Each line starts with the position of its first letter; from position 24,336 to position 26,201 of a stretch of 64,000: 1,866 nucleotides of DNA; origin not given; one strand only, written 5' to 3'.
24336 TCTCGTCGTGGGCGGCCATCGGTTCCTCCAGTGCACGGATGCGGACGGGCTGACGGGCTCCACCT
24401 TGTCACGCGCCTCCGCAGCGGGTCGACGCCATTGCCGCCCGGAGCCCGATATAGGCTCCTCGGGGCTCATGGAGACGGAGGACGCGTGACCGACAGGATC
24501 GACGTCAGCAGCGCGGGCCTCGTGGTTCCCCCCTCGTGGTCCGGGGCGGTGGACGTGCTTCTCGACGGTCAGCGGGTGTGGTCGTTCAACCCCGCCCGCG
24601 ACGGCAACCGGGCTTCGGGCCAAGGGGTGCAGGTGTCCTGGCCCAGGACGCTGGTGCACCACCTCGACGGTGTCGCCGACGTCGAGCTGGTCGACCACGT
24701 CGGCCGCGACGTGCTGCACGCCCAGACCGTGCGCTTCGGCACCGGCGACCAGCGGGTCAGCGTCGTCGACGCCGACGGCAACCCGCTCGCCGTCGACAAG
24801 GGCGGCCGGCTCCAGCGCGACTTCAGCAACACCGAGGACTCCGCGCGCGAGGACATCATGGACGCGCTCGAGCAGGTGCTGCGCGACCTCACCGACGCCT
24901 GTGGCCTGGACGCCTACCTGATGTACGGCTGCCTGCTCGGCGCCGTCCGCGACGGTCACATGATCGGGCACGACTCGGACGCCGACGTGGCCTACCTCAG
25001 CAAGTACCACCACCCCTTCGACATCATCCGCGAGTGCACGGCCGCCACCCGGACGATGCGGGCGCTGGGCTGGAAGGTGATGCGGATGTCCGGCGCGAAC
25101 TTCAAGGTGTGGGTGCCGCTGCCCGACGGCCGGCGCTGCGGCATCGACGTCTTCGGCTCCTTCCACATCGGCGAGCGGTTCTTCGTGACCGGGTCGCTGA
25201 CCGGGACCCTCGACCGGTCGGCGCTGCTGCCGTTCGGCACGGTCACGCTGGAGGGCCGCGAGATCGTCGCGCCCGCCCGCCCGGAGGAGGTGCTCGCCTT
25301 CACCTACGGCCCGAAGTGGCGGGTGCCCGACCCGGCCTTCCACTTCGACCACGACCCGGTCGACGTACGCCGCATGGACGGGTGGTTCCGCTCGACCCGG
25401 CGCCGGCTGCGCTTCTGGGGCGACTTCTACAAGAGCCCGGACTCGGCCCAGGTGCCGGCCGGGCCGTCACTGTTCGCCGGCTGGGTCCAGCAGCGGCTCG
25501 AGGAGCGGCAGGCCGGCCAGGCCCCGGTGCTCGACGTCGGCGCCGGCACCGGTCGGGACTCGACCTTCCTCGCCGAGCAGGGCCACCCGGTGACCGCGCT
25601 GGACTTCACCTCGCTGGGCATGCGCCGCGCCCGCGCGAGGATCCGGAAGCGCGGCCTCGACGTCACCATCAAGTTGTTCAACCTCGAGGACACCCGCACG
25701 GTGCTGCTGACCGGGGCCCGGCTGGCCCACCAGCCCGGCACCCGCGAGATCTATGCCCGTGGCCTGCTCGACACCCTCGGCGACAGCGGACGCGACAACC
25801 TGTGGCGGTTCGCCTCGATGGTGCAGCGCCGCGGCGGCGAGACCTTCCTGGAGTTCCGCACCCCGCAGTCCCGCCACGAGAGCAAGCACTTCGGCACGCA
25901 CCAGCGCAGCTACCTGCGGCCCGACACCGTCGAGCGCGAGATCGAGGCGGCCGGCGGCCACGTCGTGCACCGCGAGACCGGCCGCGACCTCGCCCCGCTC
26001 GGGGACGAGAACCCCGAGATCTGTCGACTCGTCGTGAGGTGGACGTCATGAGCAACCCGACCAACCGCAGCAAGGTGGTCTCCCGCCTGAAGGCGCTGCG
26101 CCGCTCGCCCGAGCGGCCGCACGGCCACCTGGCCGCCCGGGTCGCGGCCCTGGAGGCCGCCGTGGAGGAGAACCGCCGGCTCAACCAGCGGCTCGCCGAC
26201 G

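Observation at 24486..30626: Inverted pair of LicD-methyltransferase fusion modules plus a sulfotransferase, inserted into a conserved citE-fadE-maoC acyl-CoA operon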

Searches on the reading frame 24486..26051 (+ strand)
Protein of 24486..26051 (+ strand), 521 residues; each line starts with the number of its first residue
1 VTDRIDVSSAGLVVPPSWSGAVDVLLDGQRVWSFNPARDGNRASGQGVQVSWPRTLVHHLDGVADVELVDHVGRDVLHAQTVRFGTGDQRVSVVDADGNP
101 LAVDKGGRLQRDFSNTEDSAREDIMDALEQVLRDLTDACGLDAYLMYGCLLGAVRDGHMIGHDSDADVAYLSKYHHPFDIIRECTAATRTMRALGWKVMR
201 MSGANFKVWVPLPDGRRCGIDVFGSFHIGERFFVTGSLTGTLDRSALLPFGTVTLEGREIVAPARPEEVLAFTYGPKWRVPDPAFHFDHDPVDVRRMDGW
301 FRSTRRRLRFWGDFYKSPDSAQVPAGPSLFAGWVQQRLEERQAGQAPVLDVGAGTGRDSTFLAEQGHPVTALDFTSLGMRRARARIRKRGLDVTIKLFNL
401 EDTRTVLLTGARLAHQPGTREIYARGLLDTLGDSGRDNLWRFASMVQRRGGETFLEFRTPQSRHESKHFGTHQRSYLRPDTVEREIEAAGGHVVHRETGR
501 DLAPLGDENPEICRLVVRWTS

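Call 3: search_protein_families(library=pfam, proteins=[window:24486-26051:+], max_evalue=0.01)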
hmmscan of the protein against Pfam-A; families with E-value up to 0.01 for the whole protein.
window:24486-26051:+ (521 aa): 7 families
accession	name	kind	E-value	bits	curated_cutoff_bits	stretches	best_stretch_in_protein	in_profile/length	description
PF13649.12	Methyltransf_25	-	1.7e-07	32.3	27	1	348-402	1-57/97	Methyltransferase domain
PF13847.12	Methyltransf_31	-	3.9e-06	27.1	27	1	346-397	5-60/145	Methyltransferase domain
PF04991.19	LicD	-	6.6e-05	23.5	22.6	1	138-169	3-34/227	LicD family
PF08241.18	Methyltransf_11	-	0.00011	23.2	21.2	1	349-402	1-53/95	Methyltransferase domain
PF08242.18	Methyltransf_12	-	0.00038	21.6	30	1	349-394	1-50/98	Methyltransferase domain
PF03848.20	TehB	-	0.0015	18.5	20.4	1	347-402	33-89/193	Tellurite resistance protein TehB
PF13489.12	Methyltransf_23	-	0.0035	17.5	27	1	336-381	14-59/164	Methyltransferase domain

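Call 4: search_protein_families(library=ncbifam, proteins=[window:24486-26051:+], max_evalue=0.01)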
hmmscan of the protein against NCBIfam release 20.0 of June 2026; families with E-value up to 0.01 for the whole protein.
window:24486-26051:+ (521 aa): 14 families
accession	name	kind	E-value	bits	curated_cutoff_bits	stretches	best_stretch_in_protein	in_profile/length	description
NF045866.1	GGPL_Ptran_Mf1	equivalog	2.9e-09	37.4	225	1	133-168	13-48/240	diacylglycerol cholinephosphotransferase Mf1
NF041820.1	daptide_MTase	equivalog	1.8e-07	30.8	175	1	344-388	36-80/243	daptide-type RiPP biosynthesis methyltransferase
NF008992.0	PRK12335.1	equivalog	1.9e-07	30.5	303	1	345-402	123-180/289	SAM-dependent methyltransferase TehB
NF043040.1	corrin_prot_MT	hypoth_equivalog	7.3e-07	28.8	180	1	336-400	32-97/216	corrinoid protein-associated methyltransferase CpaM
NF045649.1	2X_seleno_MduS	exception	1.6e-06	27.4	380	1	326-397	25-94/338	methyltransferase domain-containing selenoprotein MduS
NF008264.0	PRK11036.1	equivalog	0.00018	21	366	1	336-397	36-97/261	tRNA uridine 5-oxyacetic acid(34) methyltransferase CmoM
NF008405.0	PRK11207.1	equivalog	0.00027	20.4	218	1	346-385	32-71/198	tellurite resistance methyltransferase TehB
TIGR01983.1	UbiG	equivalog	0.002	17.5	102.95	1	340-402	45-108/228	bifunctional 2-polyprenyl-6-hydroxyphenol methylase/3-demethylubiquinol 3-O-methyltransferase UbiG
NF007610.0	PRK10258.1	equivalog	0.0021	17.5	342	1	345-385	43-83/251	malonyl-ACP O-methyltransferase BioC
NF001241.0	PRK00216.1-2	equivalog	0.0034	17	327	1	346-386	53-92/231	demethylmenaquinone methyltransferase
TIGR02021.1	BchM-ChlM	equivalog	0.004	16.6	158.9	1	338-390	48-100/218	magnesium protoporphyrin IX methyltransferase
TIGR04345.1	ovoA_Cterm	equivalog_domain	0.0056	16.2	170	1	321-382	20-79/242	putative 4-mercaptohistidine N1-methyltransferase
NF053511.1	tRNA_U34_MnmM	equivalog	0.0075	15.8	135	0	334-399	7-75/183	tRNA 5-(aminomethyl)-2-thiouridylate-methyltransferase MnmM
TIGR00477.1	tehB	equivalog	0.0088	15.4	219.5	0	347-400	76-129/238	tellurite resistance methyltransferase TehB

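Call 26: search_protein_representatives(protein=window:24486-26051:+)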
Query: 521 residues. Proteins with E-value up to 0.001 (for the whole library): 2933; up to 1e-10: 1101; up to 1e-30: 336. The best 150 are listed.
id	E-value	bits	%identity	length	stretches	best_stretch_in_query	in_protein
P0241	8.7e-263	889.3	76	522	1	4-520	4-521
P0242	6.1e-164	563.1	89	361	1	49-318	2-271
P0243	1.4e-158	545.4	51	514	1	7-520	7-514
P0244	2.9e-155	534.4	51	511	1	5-520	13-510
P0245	1.3e-143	495.9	51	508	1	5-520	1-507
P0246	5.3e-140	484.0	67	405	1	125-511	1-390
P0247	6.3e-134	464.0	47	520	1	20-518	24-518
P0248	1.4e-131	456.2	47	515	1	4-519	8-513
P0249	5.1e-130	451.1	49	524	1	9-519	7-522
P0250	9.3e-130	450.2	49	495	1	7-458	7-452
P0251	2.0e-126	439.3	66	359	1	77-391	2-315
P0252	1.6e-125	436.3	47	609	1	9-521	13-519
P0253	1.6e-122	426.4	43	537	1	7-520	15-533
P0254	2.8e-120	418.9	44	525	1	16-520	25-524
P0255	2.5e-119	415.8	43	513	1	20-520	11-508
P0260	4.7e-113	395.1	47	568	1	9-417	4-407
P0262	1.1e-112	393.9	40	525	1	7-520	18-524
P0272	2.7e-101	356.3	39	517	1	5-519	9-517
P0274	9.5e-100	351.2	42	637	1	16-518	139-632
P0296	3.9e-87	309.6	37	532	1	7-521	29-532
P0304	4.0e-85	302.9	38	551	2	42-498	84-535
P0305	3.2e-84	300.0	37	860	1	11-519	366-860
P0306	4.9e-83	296.1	40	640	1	21-471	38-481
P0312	8.8e-81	288.6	34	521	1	20-519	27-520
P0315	2.8e-80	287.0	35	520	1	22-520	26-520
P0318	4.8e-80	286.2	37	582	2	21-319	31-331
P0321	8.3e-79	282.1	42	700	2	1-214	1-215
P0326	1.0e-76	275.2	35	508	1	7-516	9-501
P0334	1.1e-74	268.5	35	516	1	15-494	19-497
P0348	4.6e-72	259.8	35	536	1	22-507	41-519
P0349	6.2e-72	259.4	34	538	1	17-520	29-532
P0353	7.1e-70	252.6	33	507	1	8-519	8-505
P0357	9.4e-68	245.6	36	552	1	3-517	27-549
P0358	1.8e-67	244.7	34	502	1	6-497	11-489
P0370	6.6e-63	229.6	40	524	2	11-324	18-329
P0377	1.1e-60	222.3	34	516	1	21-455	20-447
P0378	3.2e-60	220.8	34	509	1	10-454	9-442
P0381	3.3e-59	217.4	34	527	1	7-496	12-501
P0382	7.6e-59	216.2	34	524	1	16-456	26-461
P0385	8.6e-57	209.5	34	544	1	7-495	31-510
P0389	1.3e-55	205.6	34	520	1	10-451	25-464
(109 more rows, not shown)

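Call 43: list_cluster_members(proteins=[P0243, P0247, P0253, P0262, P0272, P0296, P0312, P0326, P0349, P0353])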
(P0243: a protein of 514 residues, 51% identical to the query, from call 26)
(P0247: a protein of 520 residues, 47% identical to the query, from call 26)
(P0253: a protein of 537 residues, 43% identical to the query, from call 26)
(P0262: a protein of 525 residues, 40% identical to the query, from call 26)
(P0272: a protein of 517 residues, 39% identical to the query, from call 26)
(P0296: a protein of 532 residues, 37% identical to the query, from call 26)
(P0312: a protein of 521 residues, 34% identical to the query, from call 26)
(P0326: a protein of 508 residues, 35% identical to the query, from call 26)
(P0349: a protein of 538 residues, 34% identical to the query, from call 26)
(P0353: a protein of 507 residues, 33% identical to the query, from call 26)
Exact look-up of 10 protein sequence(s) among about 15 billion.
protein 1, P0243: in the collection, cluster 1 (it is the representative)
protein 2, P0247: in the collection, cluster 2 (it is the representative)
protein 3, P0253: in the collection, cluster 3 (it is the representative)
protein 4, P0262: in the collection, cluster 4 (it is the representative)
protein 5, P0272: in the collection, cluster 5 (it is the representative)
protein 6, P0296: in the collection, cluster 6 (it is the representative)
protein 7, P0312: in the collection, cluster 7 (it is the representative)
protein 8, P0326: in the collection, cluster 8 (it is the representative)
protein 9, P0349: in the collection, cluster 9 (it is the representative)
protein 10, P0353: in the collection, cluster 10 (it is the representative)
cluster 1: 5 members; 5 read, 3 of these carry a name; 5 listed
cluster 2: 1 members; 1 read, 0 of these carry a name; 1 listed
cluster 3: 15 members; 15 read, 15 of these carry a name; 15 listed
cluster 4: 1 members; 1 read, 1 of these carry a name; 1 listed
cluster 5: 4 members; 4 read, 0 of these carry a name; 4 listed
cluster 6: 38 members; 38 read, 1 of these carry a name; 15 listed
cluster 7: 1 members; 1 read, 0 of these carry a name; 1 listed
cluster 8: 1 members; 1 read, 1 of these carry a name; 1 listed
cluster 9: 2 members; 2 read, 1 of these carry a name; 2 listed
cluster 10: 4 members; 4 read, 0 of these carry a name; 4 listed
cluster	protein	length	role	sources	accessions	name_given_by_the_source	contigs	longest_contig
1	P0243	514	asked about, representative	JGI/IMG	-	SAM-dependent methyltransferase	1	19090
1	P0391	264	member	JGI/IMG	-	SAM-dependent methyltransferase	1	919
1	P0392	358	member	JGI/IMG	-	SAM-dependent methyltransferase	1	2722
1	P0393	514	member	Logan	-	-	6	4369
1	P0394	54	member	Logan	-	-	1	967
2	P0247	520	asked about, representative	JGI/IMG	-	-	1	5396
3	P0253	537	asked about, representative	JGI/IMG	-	SAM-dependent methyltransferase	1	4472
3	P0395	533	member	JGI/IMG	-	SAM-dependent methyltransferase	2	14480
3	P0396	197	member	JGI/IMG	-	SAM-dependent methyltransferase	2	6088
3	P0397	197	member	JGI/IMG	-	SAM-dependent methyltransferase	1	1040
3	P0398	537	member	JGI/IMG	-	SAM-dependent methyltransferase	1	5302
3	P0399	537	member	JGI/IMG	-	SAM-dependent methyltransferase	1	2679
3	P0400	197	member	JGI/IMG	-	SAM-dependent methyltransferase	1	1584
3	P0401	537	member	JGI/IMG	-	SAM-dependent methyltransferase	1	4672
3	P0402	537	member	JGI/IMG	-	SAM-dependent methyltransferase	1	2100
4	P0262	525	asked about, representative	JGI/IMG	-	SAM-dependent methyltransferase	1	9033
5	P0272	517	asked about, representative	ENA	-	-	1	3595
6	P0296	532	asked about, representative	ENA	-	-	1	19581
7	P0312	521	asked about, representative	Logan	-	-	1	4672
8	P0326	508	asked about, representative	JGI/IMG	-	hypothetical protein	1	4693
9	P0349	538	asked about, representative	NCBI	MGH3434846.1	MAG: class I SAM-dependent methyltransferase [Sciscionella sp.]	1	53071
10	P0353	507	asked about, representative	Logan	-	-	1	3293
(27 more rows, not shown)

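Call 44: find_encoding_contigs(protein=P0349, flank=10000, max_places=2)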
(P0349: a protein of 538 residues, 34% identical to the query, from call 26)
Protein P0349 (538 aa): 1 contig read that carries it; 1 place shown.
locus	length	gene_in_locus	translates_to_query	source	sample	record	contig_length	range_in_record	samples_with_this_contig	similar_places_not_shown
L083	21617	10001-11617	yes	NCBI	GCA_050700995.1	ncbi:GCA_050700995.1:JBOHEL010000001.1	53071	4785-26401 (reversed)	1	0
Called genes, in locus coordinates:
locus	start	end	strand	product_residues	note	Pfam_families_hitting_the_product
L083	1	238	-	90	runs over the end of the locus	PF07366:SnoaL (weak), PF13474:SnoaL_3 (weak), PF12680:SnoaL_2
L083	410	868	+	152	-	-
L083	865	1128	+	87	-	-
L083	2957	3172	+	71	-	-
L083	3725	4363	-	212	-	PF00440:TetR_N, PF21935:TetR_C_45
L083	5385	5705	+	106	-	-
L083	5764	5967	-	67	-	PF00313:CSD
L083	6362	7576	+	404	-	PF17964:Big_10, PF03734:YkuD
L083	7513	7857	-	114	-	-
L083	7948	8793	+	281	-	PF01381:HTH_3, PF12844:HTH_19 (weak), PF13560:HTH_31, PF19054:DUF5753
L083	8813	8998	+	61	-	PF04149:DUF397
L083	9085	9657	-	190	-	-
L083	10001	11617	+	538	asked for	PF05724:TPMT (weak), PF08242:Methyltransf_12 (weak), PF13649:Methyltransf_25 (weak)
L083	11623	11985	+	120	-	PF20537:DUF6752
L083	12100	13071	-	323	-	PF00126:HTH_1, PF03466:LysR_substrate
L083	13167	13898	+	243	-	PF01828:Peptidase_A4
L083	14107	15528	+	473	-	-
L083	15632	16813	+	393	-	PF07690:MFS_1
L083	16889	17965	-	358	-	PF01118:Semialdhyde_dh, PF02774:Semialdhyde_dhC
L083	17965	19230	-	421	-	PF00696:AA_kinase, PF01842:ACT, PF22468:ACT_9, PF13840:ACT_7, PF22468:ACT_9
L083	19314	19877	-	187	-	PF00583:Acetyltransf_1, PF13673:Acetyltransf_10, PF13508:Acetyltransf_7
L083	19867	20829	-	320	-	PF00478:IMPDH, PF03060:NMO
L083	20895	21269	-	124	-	-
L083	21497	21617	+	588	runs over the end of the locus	PF00682:HMGL-like, PF22615:IPMS_D2, PF08502:LeuA_dimer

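Call 45: search_protein_families(library=pfam, proteins=[P0305, P0274, P0321, P0252, P0260, P0306, P0318, P0304, P0357, P0370], max_evalue=0.001)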
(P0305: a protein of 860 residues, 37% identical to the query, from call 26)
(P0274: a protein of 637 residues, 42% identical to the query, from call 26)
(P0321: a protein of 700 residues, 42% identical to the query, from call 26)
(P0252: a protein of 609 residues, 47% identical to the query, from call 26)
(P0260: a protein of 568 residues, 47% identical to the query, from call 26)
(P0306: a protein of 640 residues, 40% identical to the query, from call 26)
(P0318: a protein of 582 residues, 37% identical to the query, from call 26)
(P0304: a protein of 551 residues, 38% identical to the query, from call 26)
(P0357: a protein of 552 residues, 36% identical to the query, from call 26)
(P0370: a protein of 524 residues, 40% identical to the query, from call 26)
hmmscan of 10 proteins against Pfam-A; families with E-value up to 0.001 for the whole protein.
P0305 (860 aa): 6 families
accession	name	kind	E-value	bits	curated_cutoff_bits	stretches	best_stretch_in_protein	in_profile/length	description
PF13649.12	Methyltransf_25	-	1.4e-08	35.8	27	1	693-795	2-97/97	Methyltransferase domain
PF08242.18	Methyltransf_12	-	1.6e-06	29.1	30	1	693-796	1-97/98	Methyltransferase domain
PF08241.18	Methyltransf_11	-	3.5e-06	28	21.2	1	693-798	1-94/95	Methyltransferase domain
PF13489.12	Methyltransf_23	-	4.7e-06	26.9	27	1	679-806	13-123/164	Methyltransferase domain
PF13847.12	Methyltransf_31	-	2.4e-05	24.5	27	1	689-743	4-62/145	Methyltransferase domain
PF04991.19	LicD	-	7.7e-05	23.3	22.6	0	493-522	5-34/227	LicD family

P0274 (637 aa): 6 families
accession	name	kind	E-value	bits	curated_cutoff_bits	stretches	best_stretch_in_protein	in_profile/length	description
PF13649.12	Methyltransf_25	-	5.4e-10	40.3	27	1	465-557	2-87/97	Methyltransferase domain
PF08241.18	Methyltransf_11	-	6.3e-08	33.6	21.2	1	465-550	1-76/95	Methyltransferase domain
PF08242.18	Methyltransf_12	-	1.7e-07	32.3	30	1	465-560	1-89/98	Methyltransferase domain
PF13847.12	Methyltransf_31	-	2.3e-06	27.8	27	1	464-520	7-67/145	Methyltransferase domain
PF13489.12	Methyltransf_23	-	1e-05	25.8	27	1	458-576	20-120/164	Methyltransferase domain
PF05724.17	TPMT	-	2.2e-05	24.7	26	1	468-554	45-136/218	Thiopurine S-methyltransferase (TPMT)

P0321 (700 aa): 3 families
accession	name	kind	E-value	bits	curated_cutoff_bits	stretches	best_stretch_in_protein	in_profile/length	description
PF13649.12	Methyltransf_25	-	1.8e-06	29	27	1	358-414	1-60/97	Methyltransferase domain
PF04991.19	LicD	-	0.00029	21.4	22.6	0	141-170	5-34/227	LicD family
PF13489.12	Methyltransf_23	-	0.00052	20.2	27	0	349-399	15-61/164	Methyltransferase domain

P0252 (609 aa): 4 families
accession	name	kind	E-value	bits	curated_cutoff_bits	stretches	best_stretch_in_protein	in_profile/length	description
PF20537.3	DUF6752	-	3.8e-21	75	27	1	554-605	3-54/55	Domain of unknown function (DUF6752)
PF13649.12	Methyltransf_25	-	3.4e-05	24.9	27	1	346-394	1-48/97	Methyltransferase domain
PF04991.19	LicD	-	0.00049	20.7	22.6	0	143-172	5-34/227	LicD family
PF08241.18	Methyltransf_11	-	0.00094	20.2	21.2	0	347-389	1-43/95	Methyltransferase domain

P0260 (568 aa): 5 families
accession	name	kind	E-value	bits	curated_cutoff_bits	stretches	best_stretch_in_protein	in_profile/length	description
PF13649.12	Methyltransf_25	-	4.2e-07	31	27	1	338-385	1-50/97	Methyltransferase domain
PF08241.18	Methyltransf_11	-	1.1e-05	26.4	21.2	1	340-386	2-44/95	Methyltransferase domain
PF04991.19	LicD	-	1.5e-05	25.6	22.6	0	134-168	5-39/227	LicD family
PF13489.12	Methyltransf_23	-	0.00083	19.6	27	0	330-379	18-67/164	Methyltransferase domain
PF08242.18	Methyltransf_12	-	0.00085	20.4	30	0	340-381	2-45/98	Methyltransferase domain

P0306 (640 aa): 6 families
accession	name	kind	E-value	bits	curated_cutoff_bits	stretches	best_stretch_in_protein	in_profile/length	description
PF20537.3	DUF6752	-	4.4e-19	68.4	27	1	556-609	1-54/55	Domain of unknown function (DUF6752)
PF13649.12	Methyltransf_25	-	3.3e-07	31.3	27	1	359-414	2-59/97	Methyltransferase domain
PF13847.12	Methyltransf_31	-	1.4e-05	25.3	27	1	354-414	3-67/145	Methyltransferase domain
PF04991.19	LicD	-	4.5e-05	24.1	22.6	0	153-224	3-73/227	LicD family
PF08241.18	Methyltransf_11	-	0.00013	23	21.2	1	359-413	1-54/95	Methyltransferase domain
PF08242.18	Methyltransf_12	-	0.00014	23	30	1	359-414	1-59/98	Methyltransferase domain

P0318 (582 aa): 4 families
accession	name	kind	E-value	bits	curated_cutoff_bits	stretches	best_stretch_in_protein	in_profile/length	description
PF13649.12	Methyltransf_25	-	3e-06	28.3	27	1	393-448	2-58/97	Methyltransferase domain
PF04991.19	LicD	-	3e-06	27.9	22.6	1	150-179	5-34/227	LicD family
PF08241.18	Methyltransf_11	-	1.5e-05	26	21.2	1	393-447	1-53/95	Methyltransferase domain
PF08242.18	Methyltransf_12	-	2.2e-05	25.6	30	1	393-439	1-49/98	Methyltransferase domain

P0304 (551 aa): 4 families
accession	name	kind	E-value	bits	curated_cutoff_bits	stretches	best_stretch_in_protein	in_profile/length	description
PF04991.19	LicD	-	1.9e-07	31.8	22.6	1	182-213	5-36/227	LicD family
PF13649.12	Methyltransf_25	-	4.8e-07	30.8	27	1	385-471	1-97/97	Methyltransferase domain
PF13847.12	Methyltransf_31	-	7.2e-07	29.4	27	1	383-471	5-105/145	Methyltransferase domain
PF08241.18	Methyltransf_11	-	1.6e-05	25.9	21.2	1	386-472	1-92/95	Methyltransferase domain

P0357 (552 aa): 5 families
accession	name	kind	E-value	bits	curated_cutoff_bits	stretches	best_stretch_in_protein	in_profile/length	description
PF13649.12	Methyltransf_25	-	9.1e-07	29.9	27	1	382-438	2-60/97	Methyltransferase domain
PF08242.18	Methyltransf_12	-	8.5e-05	23.6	30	1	382-482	1-96/98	Methyltransferase domain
PF04991.19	LicD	-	0.00013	22.6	22.6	0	155-186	3-34/227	LicD family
PF08241.18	Methyltransf_11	-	0.00014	22.9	21.2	1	382-436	1-54/95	Methyltransferase domain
PF05724.17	TPMT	-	0.00014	22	26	1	345-481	2-148/218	Thiopurine S-methyltransferase (TPMT)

P0370 (524 aa): 1 family
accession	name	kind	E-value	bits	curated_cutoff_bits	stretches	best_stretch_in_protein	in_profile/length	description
PF04991.19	LicD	-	8.9e-06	26.4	22.6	0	144-174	4-34/227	LicD family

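Call 47: search_protein_families(library=padloc, proteins=[window:24486-26051:+], max_evalue=0.01)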
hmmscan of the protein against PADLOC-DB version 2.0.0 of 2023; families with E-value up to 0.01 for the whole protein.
window:24486-26051:+ (521 aa): 1 family
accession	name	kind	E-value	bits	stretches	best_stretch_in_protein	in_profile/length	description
PDLC04134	mad2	-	4.1e-08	30.5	1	326-401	275-349/492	mads_2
